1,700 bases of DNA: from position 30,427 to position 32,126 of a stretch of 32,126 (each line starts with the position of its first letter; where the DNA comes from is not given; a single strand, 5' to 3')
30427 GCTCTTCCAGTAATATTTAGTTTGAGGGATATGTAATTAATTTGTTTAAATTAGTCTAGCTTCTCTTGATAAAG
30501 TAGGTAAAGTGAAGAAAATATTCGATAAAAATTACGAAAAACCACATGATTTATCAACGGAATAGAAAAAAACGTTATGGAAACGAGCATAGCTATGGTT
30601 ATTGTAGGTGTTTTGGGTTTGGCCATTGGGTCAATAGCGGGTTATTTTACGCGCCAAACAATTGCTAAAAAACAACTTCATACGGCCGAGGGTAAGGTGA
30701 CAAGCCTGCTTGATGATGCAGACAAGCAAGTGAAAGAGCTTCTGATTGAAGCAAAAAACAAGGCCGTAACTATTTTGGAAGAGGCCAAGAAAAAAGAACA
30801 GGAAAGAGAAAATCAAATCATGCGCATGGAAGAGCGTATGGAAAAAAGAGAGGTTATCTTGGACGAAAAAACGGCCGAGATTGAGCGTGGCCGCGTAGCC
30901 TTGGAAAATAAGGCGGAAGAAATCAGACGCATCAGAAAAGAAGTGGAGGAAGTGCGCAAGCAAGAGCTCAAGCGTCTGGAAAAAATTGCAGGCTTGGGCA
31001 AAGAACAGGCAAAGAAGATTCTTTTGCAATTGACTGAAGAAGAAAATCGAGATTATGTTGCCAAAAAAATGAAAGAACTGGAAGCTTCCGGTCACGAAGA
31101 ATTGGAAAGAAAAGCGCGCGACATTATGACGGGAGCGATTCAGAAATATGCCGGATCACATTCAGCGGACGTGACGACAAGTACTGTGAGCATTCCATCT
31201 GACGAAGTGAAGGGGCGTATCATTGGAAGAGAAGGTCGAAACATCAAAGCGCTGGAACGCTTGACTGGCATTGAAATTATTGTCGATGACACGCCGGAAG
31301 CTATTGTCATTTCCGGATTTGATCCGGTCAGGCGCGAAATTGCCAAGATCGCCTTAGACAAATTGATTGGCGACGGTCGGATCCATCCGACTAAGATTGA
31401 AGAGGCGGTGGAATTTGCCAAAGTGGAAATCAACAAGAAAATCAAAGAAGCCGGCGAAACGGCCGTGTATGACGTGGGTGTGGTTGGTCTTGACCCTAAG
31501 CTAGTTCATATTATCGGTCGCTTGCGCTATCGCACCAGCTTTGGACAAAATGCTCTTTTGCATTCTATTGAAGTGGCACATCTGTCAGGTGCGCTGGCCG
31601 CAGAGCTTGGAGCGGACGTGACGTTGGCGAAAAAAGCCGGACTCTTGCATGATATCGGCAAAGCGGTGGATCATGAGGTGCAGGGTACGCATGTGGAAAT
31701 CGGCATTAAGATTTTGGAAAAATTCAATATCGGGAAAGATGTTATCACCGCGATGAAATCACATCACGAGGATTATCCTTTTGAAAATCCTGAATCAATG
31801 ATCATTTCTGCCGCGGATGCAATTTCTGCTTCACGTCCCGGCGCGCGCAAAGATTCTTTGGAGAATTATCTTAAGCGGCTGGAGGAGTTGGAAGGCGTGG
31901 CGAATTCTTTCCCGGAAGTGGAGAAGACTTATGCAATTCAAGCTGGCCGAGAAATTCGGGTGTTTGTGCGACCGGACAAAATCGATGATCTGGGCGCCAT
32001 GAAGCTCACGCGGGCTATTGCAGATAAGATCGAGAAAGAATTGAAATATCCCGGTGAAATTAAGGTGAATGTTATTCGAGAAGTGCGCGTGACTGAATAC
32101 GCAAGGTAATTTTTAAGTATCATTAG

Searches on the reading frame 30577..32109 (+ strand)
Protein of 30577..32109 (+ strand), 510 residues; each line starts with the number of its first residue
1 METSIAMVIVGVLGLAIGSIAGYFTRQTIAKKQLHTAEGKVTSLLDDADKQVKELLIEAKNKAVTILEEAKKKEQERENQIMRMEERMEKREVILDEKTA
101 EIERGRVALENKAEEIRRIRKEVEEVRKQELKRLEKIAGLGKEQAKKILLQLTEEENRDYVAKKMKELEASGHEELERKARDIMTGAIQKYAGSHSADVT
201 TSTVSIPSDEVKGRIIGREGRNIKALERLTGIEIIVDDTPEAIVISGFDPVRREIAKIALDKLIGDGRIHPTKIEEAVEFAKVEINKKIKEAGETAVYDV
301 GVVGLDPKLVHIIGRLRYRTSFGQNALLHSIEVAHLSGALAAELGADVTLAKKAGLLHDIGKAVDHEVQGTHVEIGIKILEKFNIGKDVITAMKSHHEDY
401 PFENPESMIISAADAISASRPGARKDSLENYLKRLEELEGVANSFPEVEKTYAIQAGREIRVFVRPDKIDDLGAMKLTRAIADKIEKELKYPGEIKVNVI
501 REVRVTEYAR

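Call 7: search_protein_families(library=ncbifam, proteins=[window:30577-32109:+])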
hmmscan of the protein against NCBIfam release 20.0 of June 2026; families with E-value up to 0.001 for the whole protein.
window:30577-32109:+ (510 aa): 14 families
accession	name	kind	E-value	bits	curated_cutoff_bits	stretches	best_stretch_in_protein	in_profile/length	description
TIGR03319.1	RNase_Y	equivalog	1.1e-189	631.2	454.35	1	9-510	2-514/514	ribonuclease Y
NF009344.0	PRK12705.1-1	equivalog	2e-152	508.8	831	1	30-510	93-572/572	hypothetical protein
NF009345.0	PRK12705.1-2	equivalog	3.8e-147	490.9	904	1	8-510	3-509/509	hypothetical protein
NF000997.0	PRK00106.1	equivalog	1.1e-144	482.9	937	1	47-510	65-535/535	ribonuclease Y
NF009347.0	PRK12705.1-4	equivalog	1.1e-71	242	579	1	72-505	30-465/473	hypothetical protein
NF009346.0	PRK12705.1-3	equivalog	2.5e-25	89.2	545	1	250-472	224-447/493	hypothetical protein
TIGR00277.1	HDIG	domain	3e-21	75.1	27.6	1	323-399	2-84/84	HDIG domain-containing metalloprotein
NF010328.0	PRK13763.1-3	equivalog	1e-07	31.9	194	1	211-286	119-189/197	putative RNA-processing protein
TIGR03665.1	arCOG04150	hypoth_equivalog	2.6e-06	27.3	114.2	1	210-271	98-155/173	arCOG04150 universal archaeal KH domain protein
NF002829.0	PRK03007.1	equivalog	1.7e-05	24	385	1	322-362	63-103/425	deoxyguanosinetriphosphate triphosphohydrolase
NF005519.0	PRK07152.1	equivalog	7e-05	21.9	315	1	324-373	195-244/361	nicotinate-nucleotide adenylyltransferase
TIGR00295.1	TIGR00295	hypoth_equivalog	0.00013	21.8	172.35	1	325-396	13-87/164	TIGR00295 family protein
NF010326.0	PRK13763.1-1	equivalog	0.00049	19.8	247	1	210-272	96-154/186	putative RNA-processing protein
NF004411.0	PRK05759.1-2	equivalog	0.00098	19.2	131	1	29-85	49-105/156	F0F1 ATP synthase subunit B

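Call 43: find_encoding_contigs(protein=window:30577-32109:+, flank=10000, max_places=3)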
Protein window:30577-32109:+ (510 aa): 3 contigs read that carry it; 2 places shown.
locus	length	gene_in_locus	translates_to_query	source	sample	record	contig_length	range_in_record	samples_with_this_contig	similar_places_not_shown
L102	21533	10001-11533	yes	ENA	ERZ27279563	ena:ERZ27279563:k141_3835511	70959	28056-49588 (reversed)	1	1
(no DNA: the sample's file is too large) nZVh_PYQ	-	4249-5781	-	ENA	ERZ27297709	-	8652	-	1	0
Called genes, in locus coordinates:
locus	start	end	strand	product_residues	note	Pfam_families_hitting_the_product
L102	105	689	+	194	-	PF01209:Ubie_methyltran (weak), PF13847:Methyltransf_31, PF08241:Methyltransf_11, PF08242:Methyltransf_12, PF13649:Methyltransf_25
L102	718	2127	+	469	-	PF01547:SBP_bac_1, PF13416:SBP_bac_8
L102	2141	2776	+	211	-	PF18895:T4SS_pilin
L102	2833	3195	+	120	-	PF18895:T4SS_pilin (weak)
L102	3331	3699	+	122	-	PF18895:T4SS_pilin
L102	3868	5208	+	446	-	PF08529:NusA_N, PF00575:S1 (weak), PF13184:KH_NusA_1st, PF26594:KH_NusA_2nd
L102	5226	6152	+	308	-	PF01368:DHH, PF02833:DHHA2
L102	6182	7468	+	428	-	PF05697:Trigger_N, PF00254:FKBP_C, PF05698:Trigger_C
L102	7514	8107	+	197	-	PF00574:CLP_protease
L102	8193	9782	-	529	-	PF01676:Metalloenzyme, PF06415:iPGM_N, PF01663:Phosphodiest (faint)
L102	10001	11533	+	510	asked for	PF12072:RNase_Y_N, PF00013:KH_1, PF08668:HDOD (faint), PF01966:HD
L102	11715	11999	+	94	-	PF18291:HU-HIG, PF00216:Bac_DNA_binding, PF18175:HU-CCDC81_bac_2 (weak)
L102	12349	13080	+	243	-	PF01551:Peptidase_M23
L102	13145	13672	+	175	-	PF01625:PMSR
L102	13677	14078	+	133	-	PF01641:SelR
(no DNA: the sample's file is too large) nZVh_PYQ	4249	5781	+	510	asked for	PF12072:RNase_Y_N, PF00013:KH_1, PF08668:HDOD (faint), PF01966:HD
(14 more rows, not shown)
